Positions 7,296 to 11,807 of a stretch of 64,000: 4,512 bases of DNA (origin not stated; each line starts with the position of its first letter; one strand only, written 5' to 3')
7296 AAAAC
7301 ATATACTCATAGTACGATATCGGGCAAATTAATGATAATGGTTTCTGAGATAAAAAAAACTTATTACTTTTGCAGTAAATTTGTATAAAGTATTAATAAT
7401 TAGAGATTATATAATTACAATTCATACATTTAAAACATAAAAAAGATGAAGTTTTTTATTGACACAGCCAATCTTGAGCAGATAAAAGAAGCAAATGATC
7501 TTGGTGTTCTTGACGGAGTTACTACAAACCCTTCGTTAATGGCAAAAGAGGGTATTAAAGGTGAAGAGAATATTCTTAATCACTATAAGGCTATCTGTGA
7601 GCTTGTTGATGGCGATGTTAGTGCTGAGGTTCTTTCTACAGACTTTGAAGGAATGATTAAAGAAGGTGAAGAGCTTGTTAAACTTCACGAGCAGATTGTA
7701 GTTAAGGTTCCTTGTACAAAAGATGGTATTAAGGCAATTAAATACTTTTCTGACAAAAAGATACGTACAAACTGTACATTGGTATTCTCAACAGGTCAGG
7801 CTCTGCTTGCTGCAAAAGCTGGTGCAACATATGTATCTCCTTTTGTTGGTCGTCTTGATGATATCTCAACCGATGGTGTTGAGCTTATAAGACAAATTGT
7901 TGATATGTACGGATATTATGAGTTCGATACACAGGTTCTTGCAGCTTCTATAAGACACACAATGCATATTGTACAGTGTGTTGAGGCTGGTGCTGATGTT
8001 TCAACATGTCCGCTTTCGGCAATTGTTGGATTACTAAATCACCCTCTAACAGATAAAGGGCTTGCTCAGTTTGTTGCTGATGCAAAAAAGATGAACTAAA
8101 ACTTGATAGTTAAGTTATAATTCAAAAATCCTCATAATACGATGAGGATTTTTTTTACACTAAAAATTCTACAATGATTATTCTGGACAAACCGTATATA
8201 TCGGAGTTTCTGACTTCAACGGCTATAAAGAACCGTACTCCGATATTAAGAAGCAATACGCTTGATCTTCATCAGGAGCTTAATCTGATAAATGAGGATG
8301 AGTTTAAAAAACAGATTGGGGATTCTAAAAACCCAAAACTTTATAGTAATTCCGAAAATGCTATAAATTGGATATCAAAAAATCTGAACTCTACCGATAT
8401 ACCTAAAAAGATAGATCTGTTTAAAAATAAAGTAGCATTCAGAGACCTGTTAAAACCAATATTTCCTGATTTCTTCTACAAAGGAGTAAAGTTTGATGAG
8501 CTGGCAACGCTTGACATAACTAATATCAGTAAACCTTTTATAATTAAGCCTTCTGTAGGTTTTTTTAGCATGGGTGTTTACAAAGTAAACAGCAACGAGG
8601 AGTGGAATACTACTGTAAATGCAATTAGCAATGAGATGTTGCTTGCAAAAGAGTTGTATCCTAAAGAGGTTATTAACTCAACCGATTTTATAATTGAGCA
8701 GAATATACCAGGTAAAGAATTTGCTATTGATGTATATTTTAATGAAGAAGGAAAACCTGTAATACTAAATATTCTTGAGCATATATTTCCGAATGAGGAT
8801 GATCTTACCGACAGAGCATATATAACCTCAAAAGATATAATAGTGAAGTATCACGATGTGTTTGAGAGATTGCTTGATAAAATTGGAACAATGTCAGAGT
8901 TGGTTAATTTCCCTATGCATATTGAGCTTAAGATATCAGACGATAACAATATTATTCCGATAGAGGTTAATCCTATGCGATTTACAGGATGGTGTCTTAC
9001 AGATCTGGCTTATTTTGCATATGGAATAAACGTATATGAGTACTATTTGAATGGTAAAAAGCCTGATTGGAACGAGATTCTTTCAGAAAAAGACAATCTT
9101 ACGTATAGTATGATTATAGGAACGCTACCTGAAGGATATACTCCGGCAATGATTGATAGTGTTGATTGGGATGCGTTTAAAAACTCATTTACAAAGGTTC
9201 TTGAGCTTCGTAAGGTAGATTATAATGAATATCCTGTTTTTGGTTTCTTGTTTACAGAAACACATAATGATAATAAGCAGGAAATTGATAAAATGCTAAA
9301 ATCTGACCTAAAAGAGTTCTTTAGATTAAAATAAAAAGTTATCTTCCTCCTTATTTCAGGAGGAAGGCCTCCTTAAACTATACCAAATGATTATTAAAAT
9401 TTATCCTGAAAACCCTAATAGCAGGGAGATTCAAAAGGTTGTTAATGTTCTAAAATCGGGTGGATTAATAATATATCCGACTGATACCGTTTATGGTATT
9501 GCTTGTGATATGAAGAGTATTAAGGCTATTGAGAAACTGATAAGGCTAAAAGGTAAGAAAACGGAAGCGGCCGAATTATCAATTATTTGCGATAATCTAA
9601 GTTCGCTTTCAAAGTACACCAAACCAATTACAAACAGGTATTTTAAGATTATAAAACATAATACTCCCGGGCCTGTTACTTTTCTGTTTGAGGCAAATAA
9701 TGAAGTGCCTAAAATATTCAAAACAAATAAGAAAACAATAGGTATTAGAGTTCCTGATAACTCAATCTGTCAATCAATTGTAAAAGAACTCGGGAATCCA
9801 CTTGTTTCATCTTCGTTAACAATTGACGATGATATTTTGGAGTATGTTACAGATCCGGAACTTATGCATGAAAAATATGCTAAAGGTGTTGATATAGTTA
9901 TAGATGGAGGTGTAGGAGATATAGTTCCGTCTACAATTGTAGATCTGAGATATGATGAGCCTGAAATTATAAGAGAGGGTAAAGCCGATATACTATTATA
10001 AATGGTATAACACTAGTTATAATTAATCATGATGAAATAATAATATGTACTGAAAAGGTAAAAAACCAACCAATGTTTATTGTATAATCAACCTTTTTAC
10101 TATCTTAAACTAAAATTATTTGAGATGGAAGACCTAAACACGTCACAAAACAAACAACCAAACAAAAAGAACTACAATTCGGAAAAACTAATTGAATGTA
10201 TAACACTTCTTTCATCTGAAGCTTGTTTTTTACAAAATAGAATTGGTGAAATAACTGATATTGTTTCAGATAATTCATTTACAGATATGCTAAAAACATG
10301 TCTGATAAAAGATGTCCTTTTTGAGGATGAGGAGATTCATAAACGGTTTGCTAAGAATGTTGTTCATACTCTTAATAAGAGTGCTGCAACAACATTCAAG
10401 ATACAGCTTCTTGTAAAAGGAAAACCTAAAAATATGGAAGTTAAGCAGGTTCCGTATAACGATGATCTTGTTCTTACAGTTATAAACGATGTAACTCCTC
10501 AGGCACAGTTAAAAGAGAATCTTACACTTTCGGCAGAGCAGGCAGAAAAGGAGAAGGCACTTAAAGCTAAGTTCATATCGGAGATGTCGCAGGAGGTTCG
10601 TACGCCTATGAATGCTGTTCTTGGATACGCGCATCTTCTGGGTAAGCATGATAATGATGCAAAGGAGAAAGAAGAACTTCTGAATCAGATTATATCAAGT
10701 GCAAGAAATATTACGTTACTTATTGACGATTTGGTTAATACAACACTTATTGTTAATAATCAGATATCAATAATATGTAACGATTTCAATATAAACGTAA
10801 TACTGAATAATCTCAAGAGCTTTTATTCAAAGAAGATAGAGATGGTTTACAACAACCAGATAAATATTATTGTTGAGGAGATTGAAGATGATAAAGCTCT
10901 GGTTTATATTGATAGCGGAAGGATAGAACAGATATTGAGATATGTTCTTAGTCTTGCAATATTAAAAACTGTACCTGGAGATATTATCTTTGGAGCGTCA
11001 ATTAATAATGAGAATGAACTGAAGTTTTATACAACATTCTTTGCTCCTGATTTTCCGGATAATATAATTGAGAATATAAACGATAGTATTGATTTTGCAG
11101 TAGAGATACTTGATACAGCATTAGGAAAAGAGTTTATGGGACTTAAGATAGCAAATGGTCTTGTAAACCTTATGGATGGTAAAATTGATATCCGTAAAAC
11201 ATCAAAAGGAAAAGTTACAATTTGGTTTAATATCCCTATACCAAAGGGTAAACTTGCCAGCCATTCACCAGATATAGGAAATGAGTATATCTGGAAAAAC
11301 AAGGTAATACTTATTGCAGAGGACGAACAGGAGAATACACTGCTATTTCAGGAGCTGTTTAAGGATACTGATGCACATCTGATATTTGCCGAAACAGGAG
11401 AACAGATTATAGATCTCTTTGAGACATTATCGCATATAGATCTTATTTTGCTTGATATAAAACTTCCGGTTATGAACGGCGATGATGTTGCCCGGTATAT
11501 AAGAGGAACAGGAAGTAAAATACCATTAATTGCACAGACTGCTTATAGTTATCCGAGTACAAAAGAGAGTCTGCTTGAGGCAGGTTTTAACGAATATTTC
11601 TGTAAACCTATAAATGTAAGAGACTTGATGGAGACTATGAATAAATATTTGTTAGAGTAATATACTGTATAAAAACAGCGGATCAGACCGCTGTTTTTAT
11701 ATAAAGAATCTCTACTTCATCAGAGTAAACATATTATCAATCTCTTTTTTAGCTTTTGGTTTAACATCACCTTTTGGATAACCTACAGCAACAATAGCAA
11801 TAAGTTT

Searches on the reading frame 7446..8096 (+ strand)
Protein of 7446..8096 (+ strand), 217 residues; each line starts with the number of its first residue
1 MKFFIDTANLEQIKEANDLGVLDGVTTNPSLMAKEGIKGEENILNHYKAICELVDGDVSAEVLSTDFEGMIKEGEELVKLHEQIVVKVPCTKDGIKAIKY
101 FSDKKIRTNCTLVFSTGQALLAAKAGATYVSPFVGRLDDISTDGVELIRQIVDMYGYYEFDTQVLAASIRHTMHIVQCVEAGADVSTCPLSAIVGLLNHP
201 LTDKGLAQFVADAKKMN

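Call 17: search_protein_families(library=pfam, proteins=[window:7446-8096:+], max_evalue=0.01)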
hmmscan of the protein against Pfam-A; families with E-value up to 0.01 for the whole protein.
window:7446-8096:+ (217 aa): 1 family
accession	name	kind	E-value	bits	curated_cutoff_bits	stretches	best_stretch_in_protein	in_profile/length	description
PF00923.25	TAL_FSA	-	8.1e-59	199.7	27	1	3-207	1-272/285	Transaldolase/Fructose-6-phosphate aldolase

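Call 18: search_protein_families(library=phrogs, proteins=[window:7446-8096:+], max_evalue=0.001)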
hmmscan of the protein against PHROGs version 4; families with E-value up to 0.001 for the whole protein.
window:7446-8096:+ (217 aa): 1 family
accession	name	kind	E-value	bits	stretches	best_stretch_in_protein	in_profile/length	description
phrog_440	-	other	2.3e-75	253.8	1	1-216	1-215/219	transaldolase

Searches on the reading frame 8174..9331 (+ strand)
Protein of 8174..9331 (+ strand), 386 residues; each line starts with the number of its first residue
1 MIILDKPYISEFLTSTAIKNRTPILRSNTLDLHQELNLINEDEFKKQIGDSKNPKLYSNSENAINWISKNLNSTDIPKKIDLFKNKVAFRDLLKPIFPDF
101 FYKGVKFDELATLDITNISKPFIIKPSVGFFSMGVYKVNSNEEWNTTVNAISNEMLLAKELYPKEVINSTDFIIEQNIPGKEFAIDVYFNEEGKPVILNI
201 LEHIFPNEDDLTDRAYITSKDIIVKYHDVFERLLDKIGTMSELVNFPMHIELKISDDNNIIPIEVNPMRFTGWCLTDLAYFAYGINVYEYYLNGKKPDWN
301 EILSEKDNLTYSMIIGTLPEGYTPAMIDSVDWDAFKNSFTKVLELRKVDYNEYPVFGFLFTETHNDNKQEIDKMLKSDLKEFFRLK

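Call 17: search_protein_families(library=pfam, proteins=[window:8174-9331:+], max_evalue=0.01)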
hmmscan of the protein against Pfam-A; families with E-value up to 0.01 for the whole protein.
window:8174-9331:+ (386 aa): 1 family
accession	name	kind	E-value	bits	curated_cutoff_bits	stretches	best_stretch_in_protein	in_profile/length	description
PF13535.11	ATP-grasp_4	-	1.3e-61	207.4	27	1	119-277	2-160/160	ATP-grasp domain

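Call 18: search_protein_families(library=phrogs, proteins=[window:8174-9331:+], max_evalue=0.001)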
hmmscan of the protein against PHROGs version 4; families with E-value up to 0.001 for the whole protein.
window:8174-9331:+ (386 aa): 0 families

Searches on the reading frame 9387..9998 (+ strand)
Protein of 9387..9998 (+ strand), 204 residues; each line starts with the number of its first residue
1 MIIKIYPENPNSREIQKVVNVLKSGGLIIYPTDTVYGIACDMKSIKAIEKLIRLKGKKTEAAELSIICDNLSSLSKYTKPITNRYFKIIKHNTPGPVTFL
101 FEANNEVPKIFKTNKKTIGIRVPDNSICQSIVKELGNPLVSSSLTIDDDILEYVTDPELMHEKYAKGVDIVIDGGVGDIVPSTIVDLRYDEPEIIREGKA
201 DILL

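Call 17: search_protein_families(library=pfam, proteins=[window:9387-9998:+], max_evalue=0.01)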
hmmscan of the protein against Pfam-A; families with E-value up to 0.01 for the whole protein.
window:9387-9998:+ (204 aa): 2 families
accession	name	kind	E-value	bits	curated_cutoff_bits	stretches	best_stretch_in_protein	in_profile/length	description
PF01300.24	Sua5_yciO_yrdC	-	1.7e-49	168.1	25.1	1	21-198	2-178/178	Telomere recombination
PF24998.1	DUF7778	-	0.0084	16.4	25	0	12-58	40-87/125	Domain of unknown function (DUF7778)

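Call 18: search_protein_families(library=phrogs, proteins=[window:9387-9998:+], max_evalue=0.001)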
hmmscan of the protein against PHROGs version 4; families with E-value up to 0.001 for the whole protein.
window:9387-9998:+ (204 aa): 1 family
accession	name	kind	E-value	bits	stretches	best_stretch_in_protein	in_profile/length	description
phrog_27533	-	unknown function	2.2e-20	74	1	10-199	6-194/337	-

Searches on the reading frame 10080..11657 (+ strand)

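Call 17: search_protein_families(library=pfam, proteins=[window:10080-11657:+], max_evalue=0.01)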
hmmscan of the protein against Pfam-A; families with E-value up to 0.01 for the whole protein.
window:10080-11657:+ (526 aa): 3 families
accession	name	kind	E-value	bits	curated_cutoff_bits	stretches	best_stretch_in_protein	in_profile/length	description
PF00072.30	Response_reg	-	8.8e-19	68.2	30.2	1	410-520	1-110/111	Response regulator receiver domain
PF00512.31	HisKA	-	9.9e-12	45.2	26.9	1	162-218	2-57/66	His Kinase A (phospho-acceptor) domain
PF02518.31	HATPase_c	-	0.0018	19.2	26.4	1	281-388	5-110/111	Histidine kinase-, DNA gyrase B-, and HSP90-like ATPase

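Call 18: search_protein_families(library=phrogs, proteins=[window:10080-11657:+], max_evalue=0.001)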
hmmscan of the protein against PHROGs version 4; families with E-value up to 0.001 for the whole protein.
window:10080-11657:+ (526 aa): 7 families
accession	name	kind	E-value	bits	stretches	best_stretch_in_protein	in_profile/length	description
phrog_20458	-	unknown function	1.2e-45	157.1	1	114-522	394-815/829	-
phrog_5982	-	unknown function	1.8e-20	73.4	1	353-524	811-985/1030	-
phrog_731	-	unknown function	2.2e-20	74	1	410-522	4-115/227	-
phrog_857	-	unknown function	4.7e-15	56.8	1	142-291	221-364/468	-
phrog_18358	-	unknown function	1.4e-12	47.5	1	153-523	423-787/904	-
phrog_10912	-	other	1.4e-09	37.5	1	143-300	724-873/970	kinase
phrog_8810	-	unknown function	2.8e-08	34.7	1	410-524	3-120/245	-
